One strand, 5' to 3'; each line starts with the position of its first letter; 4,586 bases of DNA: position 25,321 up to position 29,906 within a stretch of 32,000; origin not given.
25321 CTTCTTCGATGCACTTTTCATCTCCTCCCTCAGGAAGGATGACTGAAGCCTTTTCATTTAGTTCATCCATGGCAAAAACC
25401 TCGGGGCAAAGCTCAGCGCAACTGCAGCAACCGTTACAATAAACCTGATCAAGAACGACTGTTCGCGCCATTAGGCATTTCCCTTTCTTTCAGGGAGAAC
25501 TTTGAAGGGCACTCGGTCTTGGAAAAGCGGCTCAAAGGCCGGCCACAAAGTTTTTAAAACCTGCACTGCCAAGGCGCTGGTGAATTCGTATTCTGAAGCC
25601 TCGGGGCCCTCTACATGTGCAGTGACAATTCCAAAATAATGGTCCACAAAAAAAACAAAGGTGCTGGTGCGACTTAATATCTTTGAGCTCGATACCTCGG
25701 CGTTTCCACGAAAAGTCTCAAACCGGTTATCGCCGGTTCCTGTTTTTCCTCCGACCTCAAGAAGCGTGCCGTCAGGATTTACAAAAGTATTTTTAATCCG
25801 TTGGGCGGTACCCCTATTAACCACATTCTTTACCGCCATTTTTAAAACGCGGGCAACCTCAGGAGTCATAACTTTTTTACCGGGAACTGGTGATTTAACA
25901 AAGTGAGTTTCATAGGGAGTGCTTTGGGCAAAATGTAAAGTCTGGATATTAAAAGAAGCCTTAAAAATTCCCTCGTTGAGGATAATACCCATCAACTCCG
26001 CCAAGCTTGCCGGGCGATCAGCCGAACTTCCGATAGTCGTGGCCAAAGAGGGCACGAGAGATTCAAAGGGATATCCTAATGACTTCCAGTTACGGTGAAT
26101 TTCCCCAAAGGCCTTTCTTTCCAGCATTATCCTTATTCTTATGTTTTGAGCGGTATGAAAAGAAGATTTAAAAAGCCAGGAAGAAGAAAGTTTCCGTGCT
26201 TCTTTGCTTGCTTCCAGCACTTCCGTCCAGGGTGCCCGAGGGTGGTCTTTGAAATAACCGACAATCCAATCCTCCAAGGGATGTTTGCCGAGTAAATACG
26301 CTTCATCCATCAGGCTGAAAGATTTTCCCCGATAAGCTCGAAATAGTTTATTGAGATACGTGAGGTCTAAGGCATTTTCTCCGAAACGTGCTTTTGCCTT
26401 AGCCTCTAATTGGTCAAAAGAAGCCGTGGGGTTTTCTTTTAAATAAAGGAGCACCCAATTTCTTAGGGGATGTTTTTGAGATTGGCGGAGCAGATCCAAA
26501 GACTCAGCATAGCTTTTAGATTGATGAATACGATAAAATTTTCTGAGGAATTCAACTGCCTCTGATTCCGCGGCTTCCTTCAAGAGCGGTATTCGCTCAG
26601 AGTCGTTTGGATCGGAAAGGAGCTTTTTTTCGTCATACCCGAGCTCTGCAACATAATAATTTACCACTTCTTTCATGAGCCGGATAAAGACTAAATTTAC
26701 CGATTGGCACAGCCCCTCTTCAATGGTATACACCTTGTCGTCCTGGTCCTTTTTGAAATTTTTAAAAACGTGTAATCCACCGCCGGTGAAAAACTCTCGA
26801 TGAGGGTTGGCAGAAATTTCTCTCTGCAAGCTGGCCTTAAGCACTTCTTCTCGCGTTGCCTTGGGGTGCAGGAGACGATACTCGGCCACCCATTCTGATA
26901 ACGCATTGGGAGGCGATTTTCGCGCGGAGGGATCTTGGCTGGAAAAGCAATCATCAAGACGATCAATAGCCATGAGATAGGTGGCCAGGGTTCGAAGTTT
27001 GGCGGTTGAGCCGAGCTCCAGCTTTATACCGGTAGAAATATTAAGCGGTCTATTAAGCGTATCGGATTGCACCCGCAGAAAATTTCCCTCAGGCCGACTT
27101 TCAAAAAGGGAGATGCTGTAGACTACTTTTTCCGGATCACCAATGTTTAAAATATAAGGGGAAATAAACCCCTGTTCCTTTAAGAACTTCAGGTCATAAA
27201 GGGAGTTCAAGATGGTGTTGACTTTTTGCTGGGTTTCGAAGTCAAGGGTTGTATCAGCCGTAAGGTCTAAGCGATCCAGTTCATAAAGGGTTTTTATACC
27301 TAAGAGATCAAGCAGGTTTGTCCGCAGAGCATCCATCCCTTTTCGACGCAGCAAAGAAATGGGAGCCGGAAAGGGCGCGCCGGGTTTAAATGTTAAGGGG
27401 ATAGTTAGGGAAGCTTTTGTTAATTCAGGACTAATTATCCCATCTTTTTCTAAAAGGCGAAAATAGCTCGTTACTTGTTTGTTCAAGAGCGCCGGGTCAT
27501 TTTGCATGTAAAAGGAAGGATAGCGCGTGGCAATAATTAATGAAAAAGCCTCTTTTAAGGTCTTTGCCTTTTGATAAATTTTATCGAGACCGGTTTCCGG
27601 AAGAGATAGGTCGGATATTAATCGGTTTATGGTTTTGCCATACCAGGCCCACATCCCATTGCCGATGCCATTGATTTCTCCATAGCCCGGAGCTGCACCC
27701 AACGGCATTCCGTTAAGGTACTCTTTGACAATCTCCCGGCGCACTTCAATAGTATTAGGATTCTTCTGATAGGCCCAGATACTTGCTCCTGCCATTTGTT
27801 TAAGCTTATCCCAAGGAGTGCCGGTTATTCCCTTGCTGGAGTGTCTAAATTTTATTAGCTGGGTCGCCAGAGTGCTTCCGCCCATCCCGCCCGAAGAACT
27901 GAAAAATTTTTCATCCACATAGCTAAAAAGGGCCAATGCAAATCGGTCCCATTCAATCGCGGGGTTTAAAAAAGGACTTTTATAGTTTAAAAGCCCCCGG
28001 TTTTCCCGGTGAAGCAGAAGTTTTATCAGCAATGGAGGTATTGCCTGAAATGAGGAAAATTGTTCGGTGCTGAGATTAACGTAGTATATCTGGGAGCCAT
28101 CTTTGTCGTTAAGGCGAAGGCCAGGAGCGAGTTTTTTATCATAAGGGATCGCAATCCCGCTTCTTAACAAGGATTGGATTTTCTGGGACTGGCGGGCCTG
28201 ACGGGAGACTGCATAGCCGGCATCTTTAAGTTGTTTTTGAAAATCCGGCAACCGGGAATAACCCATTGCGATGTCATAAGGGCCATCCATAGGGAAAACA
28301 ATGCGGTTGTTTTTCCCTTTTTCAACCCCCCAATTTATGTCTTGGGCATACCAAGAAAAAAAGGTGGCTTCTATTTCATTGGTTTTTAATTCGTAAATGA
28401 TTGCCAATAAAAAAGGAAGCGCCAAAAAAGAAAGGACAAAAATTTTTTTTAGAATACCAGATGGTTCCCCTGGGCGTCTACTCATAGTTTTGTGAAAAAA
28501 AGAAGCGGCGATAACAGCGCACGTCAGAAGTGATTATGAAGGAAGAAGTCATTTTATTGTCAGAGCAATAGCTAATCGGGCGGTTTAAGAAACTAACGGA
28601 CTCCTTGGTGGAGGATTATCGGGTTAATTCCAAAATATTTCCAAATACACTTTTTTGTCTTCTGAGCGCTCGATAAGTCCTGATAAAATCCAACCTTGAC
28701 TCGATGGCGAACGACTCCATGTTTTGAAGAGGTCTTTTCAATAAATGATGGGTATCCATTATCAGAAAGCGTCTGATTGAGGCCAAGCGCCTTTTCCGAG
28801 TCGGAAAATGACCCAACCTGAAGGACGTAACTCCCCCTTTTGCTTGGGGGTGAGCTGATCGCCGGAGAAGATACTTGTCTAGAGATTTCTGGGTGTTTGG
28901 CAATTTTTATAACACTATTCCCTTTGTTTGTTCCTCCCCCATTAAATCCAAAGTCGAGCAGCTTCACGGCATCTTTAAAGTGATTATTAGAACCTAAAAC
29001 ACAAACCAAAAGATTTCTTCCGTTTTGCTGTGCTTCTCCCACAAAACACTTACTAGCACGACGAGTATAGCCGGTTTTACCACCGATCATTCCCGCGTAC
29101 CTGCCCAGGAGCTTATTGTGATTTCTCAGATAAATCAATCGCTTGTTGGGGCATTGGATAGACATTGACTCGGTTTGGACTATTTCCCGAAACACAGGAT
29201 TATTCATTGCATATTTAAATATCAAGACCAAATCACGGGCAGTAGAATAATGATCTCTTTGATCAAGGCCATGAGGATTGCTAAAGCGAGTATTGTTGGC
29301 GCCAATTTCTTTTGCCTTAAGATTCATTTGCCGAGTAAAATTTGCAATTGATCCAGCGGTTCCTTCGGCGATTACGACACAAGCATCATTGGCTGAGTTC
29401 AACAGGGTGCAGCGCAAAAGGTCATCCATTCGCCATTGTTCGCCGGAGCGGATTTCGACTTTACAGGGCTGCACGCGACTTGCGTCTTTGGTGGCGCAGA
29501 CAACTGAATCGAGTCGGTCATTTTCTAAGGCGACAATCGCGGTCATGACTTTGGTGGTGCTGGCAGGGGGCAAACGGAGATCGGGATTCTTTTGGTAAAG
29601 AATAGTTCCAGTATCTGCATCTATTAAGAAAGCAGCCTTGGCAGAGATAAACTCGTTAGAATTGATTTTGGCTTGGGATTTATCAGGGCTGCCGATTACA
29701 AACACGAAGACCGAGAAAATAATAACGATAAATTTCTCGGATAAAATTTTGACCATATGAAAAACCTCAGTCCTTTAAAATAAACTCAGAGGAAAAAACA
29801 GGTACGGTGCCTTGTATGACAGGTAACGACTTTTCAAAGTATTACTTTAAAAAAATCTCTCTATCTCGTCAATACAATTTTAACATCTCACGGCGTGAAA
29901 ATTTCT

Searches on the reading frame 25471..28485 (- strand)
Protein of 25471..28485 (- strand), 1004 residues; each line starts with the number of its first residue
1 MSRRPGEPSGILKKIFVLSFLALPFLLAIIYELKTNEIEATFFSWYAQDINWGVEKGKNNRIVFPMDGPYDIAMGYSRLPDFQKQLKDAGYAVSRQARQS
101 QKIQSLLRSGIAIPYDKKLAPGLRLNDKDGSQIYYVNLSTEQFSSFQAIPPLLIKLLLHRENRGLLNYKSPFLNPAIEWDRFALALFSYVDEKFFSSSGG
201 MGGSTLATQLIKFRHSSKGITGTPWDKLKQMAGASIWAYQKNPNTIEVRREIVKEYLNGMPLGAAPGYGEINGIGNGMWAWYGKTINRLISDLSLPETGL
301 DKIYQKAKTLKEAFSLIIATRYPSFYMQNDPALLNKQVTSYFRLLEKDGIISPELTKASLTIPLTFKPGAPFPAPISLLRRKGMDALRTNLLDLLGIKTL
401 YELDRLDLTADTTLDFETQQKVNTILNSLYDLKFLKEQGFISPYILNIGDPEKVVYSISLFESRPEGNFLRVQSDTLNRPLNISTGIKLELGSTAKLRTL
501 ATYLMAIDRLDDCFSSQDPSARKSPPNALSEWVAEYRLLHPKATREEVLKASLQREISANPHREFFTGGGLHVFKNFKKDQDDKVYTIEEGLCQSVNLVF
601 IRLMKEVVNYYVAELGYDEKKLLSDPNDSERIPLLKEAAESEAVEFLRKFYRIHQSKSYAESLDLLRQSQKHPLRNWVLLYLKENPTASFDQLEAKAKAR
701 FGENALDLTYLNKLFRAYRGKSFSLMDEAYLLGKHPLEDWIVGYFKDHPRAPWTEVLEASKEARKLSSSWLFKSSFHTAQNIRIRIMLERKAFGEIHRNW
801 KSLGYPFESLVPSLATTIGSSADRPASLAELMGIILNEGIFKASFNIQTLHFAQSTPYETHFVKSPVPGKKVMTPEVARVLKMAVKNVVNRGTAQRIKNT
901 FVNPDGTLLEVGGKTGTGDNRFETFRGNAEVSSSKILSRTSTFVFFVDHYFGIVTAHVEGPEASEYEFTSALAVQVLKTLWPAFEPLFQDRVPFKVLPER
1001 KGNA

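Call 72: search_protein_families(library=pfam, proteins=[window:25471-28485:-], max_evalue=0.00001)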
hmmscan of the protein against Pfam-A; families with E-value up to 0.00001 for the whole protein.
window:25471-28485:- (1004 aa): 2 families
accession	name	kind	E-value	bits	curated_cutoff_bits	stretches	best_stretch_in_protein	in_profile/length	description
PF00912.28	Transgly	-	2.6e-13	50.2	27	1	139-326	12-157/178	Transglycosylase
PF00905.27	Transpeptidase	-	4.7e-07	29.7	22.1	0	765-918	100-242/299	Penicillin binding protein transpeptidase domain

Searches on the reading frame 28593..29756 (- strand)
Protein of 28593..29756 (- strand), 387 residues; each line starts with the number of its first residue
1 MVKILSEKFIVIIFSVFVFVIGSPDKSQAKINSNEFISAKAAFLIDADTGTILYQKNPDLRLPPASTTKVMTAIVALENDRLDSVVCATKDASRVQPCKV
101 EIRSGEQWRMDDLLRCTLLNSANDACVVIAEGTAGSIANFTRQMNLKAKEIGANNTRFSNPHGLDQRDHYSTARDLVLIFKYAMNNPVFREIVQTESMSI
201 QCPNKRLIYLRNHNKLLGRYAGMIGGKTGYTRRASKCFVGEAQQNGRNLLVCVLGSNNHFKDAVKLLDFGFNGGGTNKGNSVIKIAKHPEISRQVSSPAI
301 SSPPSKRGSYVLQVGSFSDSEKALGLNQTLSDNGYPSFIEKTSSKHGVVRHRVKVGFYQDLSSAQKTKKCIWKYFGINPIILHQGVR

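Call 72: search_protein_families(library=pfam, proteins=[window:28593-29756:-], max_evalue=0.00001)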
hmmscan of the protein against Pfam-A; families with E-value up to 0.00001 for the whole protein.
window:28593-29756:- (387 aa): 3 families
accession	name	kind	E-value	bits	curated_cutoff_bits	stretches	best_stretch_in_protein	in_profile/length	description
PF00768.25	Peptidase_S11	-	2.5e-55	188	27.6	1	31-257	4-238/239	D-alanyl-D-alanine carboxypeptidase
PF05036.18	SPOR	-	5e-09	36.8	21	1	307-369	2-62/76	SPOR domain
PF02113.21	Peptidase_S13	-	3.3e-06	26.6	22.8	0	38-78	16-57/444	D-Ala-D-Ala carboxypeptidase 3 (S13) family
